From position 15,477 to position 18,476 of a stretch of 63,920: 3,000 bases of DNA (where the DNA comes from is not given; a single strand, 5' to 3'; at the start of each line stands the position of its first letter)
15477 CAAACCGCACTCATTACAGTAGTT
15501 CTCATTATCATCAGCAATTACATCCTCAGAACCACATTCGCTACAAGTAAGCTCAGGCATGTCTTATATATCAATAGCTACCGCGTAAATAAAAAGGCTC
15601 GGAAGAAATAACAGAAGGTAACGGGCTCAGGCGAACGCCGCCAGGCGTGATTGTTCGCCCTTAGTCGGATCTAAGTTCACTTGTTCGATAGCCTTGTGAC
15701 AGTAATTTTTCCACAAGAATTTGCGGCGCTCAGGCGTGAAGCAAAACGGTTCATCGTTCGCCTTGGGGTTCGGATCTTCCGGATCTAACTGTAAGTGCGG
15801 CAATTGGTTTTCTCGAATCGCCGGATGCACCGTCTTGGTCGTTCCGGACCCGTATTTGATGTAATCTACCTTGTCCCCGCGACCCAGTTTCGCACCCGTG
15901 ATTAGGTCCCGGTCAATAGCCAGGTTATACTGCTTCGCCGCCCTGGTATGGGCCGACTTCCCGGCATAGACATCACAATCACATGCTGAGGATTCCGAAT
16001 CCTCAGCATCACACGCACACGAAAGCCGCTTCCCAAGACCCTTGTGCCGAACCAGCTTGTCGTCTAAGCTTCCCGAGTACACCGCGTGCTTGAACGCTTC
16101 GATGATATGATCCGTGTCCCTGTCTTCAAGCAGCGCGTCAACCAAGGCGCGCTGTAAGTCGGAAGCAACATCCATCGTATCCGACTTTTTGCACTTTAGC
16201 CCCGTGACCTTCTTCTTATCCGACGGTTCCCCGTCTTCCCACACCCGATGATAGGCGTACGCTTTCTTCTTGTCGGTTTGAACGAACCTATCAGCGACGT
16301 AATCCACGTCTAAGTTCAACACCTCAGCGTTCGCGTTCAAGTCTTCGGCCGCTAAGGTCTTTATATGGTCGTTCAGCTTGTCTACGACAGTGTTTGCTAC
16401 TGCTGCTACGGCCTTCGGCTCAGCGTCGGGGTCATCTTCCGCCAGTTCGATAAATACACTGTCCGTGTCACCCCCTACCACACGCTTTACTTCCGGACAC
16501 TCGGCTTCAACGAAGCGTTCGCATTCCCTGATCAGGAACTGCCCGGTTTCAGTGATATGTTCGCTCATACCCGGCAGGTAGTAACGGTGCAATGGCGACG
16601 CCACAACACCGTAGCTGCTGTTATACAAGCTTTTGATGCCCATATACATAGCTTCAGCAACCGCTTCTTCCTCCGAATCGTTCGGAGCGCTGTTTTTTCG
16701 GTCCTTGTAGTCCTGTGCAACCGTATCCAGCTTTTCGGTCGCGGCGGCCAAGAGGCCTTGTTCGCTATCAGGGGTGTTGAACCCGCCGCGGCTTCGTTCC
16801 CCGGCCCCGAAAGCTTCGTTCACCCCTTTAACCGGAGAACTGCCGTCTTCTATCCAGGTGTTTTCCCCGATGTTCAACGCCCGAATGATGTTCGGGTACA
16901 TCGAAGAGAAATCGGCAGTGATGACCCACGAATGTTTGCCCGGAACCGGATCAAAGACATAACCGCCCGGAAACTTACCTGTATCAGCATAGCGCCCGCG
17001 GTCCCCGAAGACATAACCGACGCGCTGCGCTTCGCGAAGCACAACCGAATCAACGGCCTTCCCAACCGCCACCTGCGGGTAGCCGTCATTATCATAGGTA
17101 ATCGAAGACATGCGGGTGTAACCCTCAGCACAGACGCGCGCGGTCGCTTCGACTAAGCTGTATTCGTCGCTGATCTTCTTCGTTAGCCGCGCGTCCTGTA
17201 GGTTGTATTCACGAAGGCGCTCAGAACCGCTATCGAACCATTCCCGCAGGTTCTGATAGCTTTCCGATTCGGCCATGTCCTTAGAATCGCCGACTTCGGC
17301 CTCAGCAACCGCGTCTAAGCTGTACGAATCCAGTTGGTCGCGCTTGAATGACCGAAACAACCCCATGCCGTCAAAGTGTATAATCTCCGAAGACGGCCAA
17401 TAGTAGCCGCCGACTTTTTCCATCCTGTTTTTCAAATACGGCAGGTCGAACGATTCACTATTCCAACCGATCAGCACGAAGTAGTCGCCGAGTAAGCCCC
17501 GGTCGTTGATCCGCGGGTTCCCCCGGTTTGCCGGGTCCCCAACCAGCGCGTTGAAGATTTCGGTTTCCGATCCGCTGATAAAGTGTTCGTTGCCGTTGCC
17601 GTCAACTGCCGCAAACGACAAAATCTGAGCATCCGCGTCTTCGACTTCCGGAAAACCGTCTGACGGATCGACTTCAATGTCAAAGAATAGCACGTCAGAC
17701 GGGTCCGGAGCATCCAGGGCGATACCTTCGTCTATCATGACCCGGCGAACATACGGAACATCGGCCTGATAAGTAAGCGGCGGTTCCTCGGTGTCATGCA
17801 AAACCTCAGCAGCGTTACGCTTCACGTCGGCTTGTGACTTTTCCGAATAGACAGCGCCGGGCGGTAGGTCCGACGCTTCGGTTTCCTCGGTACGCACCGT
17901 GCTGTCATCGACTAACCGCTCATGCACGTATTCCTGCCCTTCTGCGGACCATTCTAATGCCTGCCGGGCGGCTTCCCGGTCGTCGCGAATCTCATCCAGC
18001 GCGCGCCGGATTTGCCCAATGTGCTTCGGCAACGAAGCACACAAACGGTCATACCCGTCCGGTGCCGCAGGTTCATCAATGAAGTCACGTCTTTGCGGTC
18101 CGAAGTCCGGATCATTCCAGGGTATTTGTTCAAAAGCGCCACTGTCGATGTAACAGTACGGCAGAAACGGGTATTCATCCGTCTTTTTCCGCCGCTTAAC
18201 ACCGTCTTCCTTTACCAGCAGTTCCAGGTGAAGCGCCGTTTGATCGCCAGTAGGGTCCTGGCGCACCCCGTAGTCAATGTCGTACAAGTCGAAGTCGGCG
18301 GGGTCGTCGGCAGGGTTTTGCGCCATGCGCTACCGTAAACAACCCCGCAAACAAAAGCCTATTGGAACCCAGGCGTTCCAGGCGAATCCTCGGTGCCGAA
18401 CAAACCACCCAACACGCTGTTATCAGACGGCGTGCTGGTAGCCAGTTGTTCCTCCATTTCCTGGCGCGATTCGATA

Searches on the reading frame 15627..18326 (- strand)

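Call 10: search_protein_families(library=pfam, proteins=[window:15627-18326:-], max_evalue=0.01)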
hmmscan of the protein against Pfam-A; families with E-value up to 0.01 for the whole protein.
window:15627-18326:- (899 aa): 3 families
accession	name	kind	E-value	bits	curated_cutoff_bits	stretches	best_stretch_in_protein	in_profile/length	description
PF00136.26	DNA_pol_B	-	4.9e-24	85.4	23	1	425-748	15-344/453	DNA polymerase family B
PF03104.25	DNA_pol_B_exo1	-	3.6e-08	33.5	23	1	284-312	161-189/242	DNA polymerase family B, exonuclease domain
PF13482.12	RNase_H_2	-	4.4e-06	27.2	22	1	213-387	1-162/165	RNase_H superfamily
